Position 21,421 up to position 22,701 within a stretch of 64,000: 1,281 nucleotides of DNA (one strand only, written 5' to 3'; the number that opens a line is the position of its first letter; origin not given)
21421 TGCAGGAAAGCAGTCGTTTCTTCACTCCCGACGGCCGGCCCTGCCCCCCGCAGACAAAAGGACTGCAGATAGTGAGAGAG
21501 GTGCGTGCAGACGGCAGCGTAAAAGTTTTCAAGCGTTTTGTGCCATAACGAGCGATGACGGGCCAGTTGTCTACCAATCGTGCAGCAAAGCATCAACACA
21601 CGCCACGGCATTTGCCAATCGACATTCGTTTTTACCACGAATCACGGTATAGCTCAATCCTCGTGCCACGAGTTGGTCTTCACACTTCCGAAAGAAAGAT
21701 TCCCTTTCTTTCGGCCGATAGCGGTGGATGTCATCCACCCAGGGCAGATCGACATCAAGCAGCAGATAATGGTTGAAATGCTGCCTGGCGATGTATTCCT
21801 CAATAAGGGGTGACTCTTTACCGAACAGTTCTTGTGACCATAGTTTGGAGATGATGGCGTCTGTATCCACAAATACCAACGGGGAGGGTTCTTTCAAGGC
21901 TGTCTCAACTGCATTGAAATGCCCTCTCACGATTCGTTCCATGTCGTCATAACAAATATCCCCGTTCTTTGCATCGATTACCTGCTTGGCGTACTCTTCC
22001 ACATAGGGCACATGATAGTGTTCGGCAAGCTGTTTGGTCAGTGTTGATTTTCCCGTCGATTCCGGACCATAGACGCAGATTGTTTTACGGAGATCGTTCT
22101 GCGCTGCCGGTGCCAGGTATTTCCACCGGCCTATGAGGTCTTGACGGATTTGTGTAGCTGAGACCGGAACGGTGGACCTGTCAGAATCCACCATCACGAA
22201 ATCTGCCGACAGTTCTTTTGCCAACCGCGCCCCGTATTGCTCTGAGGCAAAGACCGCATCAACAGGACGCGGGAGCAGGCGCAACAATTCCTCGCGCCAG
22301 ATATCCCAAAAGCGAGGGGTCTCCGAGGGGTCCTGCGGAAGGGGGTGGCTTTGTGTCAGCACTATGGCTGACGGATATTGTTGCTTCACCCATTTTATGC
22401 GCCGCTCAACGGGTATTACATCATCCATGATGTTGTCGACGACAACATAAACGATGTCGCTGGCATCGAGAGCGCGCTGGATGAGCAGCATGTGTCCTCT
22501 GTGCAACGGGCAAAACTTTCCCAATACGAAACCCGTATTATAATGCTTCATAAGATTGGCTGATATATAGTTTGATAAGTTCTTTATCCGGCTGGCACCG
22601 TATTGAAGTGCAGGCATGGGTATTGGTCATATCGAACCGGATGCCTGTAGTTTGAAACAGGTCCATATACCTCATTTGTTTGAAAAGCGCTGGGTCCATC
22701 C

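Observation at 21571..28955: AT-rich five-gene operon encoding an orphan NRPS-like (A-T-R) biosynthetic cluster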

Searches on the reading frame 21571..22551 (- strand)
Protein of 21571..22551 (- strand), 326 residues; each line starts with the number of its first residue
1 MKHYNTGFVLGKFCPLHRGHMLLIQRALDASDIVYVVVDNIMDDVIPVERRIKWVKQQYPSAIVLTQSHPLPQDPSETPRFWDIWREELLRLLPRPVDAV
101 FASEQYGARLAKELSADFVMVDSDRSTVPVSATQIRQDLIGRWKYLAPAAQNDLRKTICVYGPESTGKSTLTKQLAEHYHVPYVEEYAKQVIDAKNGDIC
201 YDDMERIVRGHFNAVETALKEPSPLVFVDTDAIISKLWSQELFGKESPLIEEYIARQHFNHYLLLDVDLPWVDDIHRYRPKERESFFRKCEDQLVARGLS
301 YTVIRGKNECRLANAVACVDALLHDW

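Call 5: search_protein_families(library=pfam, proteins=[window:21571-22551:-])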
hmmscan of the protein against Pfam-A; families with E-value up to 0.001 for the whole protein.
window:21571-22551:- (326 aa): 5 families
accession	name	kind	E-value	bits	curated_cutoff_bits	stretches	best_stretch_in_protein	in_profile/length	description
PF13521.12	AAA_28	-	6.5e-28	98.4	27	1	158-309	2-162/164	AAA domain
PF00004.35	AAA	-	1.5e-05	25.9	21.2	1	158-236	1-72/131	ATPase family associated with various cellular activities (AAA)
PF01467.32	CTP_transf_like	-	0.00012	22.7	21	0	9-58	2-57/133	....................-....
PF01637.24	ATPase_2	-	0.00014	22.2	33.2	1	145-196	10-66/225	ATPase domain predominantly from Archaea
PF01926.29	MMR_HSR1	-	0.0004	20.9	21.9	0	158-235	2-58/113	50S ribosome-binding GTPase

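Call 6: search_protein_families(library=ncbifam, proteins=[window:21571-22551:-])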
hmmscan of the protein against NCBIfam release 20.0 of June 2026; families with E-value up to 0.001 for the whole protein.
window:21571-22551:- (326 aa): 4 families
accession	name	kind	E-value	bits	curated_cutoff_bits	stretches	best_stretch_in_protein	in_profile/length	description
TIGR01526.1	nadR_NMN_Atrans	equivalog_domain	5.7e-74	249.2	341.15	1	5-308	2-320/325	nicotinamide-nucleotide adenylyltransferase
NF005988.0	PRK08099.1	equivalog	1.8e-43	149.2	201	1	3-321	63-404/411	multifunctional transcriptional regulator/nicotinamide-nucleotide adenylyltransferase/ribosylnicotinamide kinase NadR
TIGR00125.1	cyt_tran_rel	domain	1.5e-07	31.5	27.7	1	7-56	2-57/65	adenylyltransferase/cytidyltransferase family protein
NF001985.0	PRK00777.1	subfamily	0.00043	20.4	104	0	5-39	5-41/157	pantetheine-phosphate adenylyltransferase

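Call 19: search_solved_structures(query=window:21571-22551:-, max_evalue=0.01, show_alignments=2)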
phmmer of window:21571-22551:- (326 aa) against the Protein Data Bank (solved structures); distinct sequences matched with E-value up to 0.01: 11.
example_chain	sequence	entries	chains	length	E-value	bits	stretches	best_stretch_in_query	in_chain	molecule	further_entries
9x6f_A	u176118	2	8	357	6.5e-36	127.6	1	5-324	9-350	Nicotinamide-nucleotide adenylyltransferase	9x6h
8x7f_A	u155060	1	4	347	2.8e-33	118.9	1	6-278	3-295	Trifunctional NAD biosynthesis/regulator protein NadR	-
6gye_A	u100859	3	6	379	4.5e-31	111.7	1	4-300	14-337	Nicotinamide-nucleotide adenylyltransferase NadR family / Ribosylnicotinamide kinase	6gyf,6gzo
1lw7_A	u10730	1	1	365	8.7e-30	107.5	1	6-292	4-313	TRANSCRIPTIONAL REGULATOR NADR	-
3cmu_A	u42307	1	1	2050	5.2e-10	42.5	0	156-175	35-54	Protein recA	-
3cmt_A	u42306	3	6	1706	2.5e-08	36.9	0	156-175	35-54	Protein recA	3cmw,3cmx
3cmv_A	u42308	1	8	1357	2e-06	30.7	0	156-175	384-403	Protein recA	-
1f9a_A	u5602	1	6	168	9.7e-05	25.1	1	7-158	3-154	HYPOTHETICAL PROTEIN MJ0541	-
9d2f_A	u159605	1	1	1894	0.00016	24.4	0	158-191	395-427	Adenylate kinase 9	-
9fqr_Xf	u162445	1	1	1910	0.00019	24.2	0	144-244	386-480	Cilia- and flagella-associated protein 276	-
4f4j_A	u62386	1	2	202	0.0086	18.7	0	151-180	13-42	Guanylate kinase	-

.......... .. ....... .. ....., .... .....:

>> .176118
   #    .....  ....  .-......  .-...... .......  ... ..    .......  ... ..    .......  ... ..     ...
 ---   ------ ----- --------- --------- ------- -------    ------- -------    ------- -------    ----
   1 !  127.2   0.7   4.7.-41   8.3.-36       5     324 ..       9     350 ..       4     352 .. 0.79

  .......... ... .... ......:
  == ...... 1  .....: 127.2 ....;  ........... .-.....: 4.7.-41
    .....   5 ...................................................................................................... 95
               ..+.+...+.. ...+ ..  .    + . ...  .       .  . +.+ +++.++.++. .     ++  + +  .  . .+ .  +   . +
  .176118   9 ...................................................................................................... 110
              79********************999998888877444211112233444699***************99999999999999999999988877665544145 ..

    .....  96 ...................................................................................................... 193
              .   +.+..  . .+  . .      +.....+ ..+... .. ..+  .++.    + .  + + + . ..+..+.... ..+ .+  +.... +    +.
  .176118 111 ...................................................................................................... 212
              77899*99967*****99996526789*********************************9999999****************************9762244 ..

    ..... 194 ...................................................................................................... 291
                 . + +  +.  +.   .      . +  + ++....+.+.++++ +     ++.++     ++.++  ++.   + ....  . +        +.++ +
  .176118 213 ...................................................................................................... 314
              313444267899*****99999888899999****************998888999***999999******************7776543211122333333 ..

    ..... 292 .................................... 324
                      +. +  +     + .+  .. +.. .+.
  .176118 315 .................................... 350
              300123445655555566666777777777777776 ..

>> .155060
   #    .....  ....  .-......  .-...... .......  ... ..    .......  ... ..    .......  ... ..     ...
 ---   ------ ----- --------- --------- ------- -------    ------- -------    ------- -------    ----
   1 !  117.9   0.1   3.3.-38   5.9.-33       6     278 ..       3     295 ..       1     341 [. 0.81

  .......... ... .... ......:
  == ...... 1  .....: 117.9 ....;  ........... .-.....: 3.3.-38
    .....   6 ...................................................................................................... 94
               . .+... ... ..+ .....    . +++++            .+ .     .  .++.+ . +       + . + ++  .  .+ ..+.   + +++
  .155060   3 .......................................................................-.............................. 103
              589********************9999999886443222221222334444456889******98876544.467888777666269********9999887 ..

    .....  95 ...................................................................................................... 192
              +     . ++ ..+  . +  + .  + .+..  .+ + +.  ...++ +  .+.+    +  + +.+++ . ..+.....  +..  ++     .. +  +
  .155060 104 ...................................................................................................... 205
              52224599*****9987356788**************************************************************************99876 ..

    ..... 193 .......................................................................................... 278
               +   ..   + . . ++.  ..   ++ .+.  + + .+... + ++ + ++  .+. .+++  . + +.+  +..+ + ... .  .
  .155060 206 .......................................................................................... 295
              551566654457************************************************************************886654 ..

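Call 25: search_dna_similar(query=window:21571-22551:-, collection=phages, mode=protein, max_rows=10)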
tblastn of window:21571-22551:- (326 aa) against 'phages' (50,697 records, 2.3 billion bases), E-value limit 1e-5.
Records with a match: 506; places in all: 507; records where one place covers at least 80% of the query: 121.
Best place of each record, by identity: <60% 506.
By first word of the organism name: Salmonella 171; Vibrio 66; Klebsiella 45; Escherichia 37; Enterococcus 27; Bacillus 24; Lactobacillus 18; Prevotella 15; Erwinia 14; Aeromonas 10; and 25 more.
By host as written in the record: - 69; Salmonella enterica subsp. enterica serovar Enteritidis PT1 37; Klebsiella pneumoniae 22; Prevotella sp. 15; Salmonella sp. 13; Salmonella enterica subsp. enterica 13; Salmonella enterica subsp. enterica serovar Enteritidis 12; Caulobacter vibrioides CB15 11; and 147 more.
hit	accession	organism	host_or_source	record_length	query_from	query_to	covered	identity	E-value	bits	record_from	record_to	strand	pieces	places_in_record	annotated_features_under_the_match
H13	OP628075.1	Lysinibacillus phage vB_LfM_LysYB1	Lysinibacillus fusiformis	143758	1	323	99%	35.3%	3e-48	179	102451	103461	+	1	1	AAA domain protein | hypothetical protein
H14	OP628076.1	Lysinibacillus phage vB_LfM_LysYB2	Lysinibacillus fusiformis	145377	1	323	99%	35.3%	3e-48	179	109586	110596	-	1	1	AAA domain protein | hypothetical protein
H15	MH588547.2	Caulobacter phage CcrSC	Caulobacter vibrioides CB15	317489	7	319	96%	34.3%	8e-41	157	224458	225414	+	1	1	ribosylnicotinamide kinase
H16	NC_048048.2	Caulobacter phage CcrSC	Caulobacter vibrioides CB15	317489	7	319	96%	34.3%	8e-41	157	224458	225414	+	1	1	nicotinamide-nucleotide adenylyltransferase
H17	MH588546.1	Caulobacter phage CcrBL9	Caulobacter vibrioides CB15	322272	7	320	96%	33.9%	5e-39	152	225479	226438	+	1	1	ribosylnicotinamide kinase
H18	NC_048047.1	Caulobacter phage CcrBL9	Caulobacter vibrioides CB15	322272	7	320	96%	33.9%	5e-39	152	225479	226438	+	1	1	nicotinamide-nucleotide adenylyltransferase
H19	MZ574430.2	Caulobacter phage C2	Caulobacter vibrioides CB15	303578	7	319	96%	34.0%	3e-40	155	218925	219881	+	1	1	ribosylnicotinamide kinase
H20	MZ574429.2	Caulobacter phage C1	Caulobacter vibrioides CB15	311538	7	319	96%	34.0%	3e-40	155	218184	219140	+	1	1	ribosylnicotinamide kinase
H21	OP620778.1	Bertelyvirus sp.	Caulobacter vibrioides CB15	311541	7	319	96%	34.0%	3e-40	155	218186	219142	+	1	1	ribosylnicotinamide kinase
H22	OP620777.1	Bertelyvirus sp.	Caulobacter vibrioides CB15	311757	7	319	96%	34.0%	3e-40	155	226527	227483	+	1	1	ribosylnicotinamide kinase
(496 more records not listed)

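Call 79: search_protein_families(library=padloc, proteins=[window:21571-22551:-], max_evalue=0.001)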
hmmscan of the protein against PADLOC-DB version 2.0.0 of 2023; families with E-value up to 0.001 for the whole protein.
window:21571-22551:- (326 aa): 0 families

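Call 80: search_protein_families(library=phrogs, proteins=[window:21571-22551:-], max_evalue=0.00001)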
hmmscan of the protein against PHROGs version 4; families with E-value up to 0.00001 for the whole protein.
window:21571-22551:- (326 aa): 1 family
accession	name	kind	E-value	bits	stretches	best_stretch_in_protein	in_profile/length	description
phrog_3462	-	moron, auxiliary metabolic gene and host takeover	2.9e-66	225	1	5-324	3-342/346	nicotinamide-nucleotide adenylyltransferase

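Call 96: find_homologous_proteins(query=window:21571-22551:-, max_evalue=1e-10)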
Query window:21571-22551:- (326 aa): 553 proteins with E <= 1e-10 among 4914 candidates; the best 120 are listed.
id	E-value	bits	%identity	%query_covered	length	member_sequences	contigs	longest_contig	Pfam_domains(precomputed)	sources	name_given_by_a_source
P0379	9.6e-220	747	99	100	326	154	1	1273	PF13521.13,PF00004.36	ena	-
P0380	2.0e-189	647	85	99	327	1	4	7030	PF13521.13,PF00004.36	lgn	-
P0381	3.7e-188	643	84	99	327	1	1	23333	PF13521.13,PF00004.36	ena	-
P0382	1.7e-187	641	84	99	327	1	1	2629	PF13521.13,PF00004.36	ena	-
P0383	2.2e-187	640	84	99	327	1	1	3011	PF13521.13,PF00004.36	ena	-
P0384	2.3e-187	640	83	99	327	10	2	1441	PF13521.13,PF00004.36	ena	-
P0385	1.2e-186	638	83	99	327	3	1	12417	PF13521.13,PF00004.36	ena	-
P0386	5.1e-186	636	83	99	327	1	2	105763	PF13521.13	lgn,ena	-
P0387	5.5e-183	626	81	99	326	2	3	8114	PF13521.13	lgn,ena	-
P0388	1.4e-182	624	81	99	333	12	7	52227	PF01467.33,PF13521.13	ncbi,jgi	jgi:NadR type nicotinamide-nucleotide adenylyltransferase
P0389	4.6e-182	623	81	99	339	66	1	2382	PF13521.13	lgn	-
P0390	4.0e-180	616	81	99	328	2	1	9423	PF13521.13,PF00004.36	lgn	-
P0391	4.5e-180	616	81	99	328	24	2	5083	PF13521.13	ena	-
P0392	2.6e-179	614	80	99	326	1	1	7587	PF13521.13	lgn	-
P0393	7.0e-179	612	80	99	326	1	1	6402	PF13521.13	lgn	-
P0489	9.0e-85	303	48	96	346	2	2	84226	PF13521.13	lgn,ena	-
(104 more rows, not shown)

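Call 99: find_encoding_contigs(protein=P0489, flank=10000, max_places=2)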
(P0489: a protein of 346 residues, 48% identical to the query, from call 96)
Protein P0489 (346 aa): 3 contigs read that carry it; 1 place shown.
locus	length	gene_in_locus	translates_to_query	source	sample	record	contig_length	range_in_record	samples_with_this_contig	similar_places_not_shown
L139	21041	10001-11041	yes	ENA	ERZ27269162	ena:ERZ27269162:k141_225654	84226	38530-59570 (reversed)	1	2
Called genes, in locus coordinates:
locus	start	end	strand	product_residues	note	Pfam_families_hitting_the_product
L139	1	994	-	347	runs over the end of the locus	PF01380:SIS (weak)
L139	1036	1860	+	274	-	PF02585:PIG-L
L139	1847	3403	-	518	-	PF22645:GKRP_SIS_N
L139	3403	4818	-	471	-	PF01565:FAD_binding_4, PF02913:FAD-oxidase_C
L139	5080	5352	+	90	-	PF13202:EF-hand_5 (faint), PF00036:EF-hand_1 (faint)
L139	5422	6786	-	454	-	PF00753:Lactamase_B, PF23023:Anti-Pycsar_Apyc1 (weak), PF12706:Lactamase_B_2, PF16661:Lactamase_B_6 (weak), PF10996:Beta-Casp, PF07521:RMMBL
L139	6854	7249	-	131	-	-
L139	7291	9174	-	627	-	-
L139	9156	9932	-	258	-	-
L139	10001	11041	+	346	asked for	PF13521:AAA_28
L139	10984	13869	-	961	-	PF00501:AMP-binding, PF13193:AMP-binding_C (weak), PF00550:PP-binding, PF01073:3Beta_HSD (faint), PF01370:Epimerase, PF07993:NAD_binding_4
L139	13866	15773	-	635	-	PF13522:GATase_6, PF13537:GATase_7, PF12481:DUF3700 (weak), PF00733:Asn_synthase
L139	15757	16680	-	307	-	PF08240:ADH_N, PF00107:ADH_zinc_N (weak)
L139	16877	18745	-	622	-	PF13687:DUF4153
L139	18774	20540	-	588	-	PF26745:SPM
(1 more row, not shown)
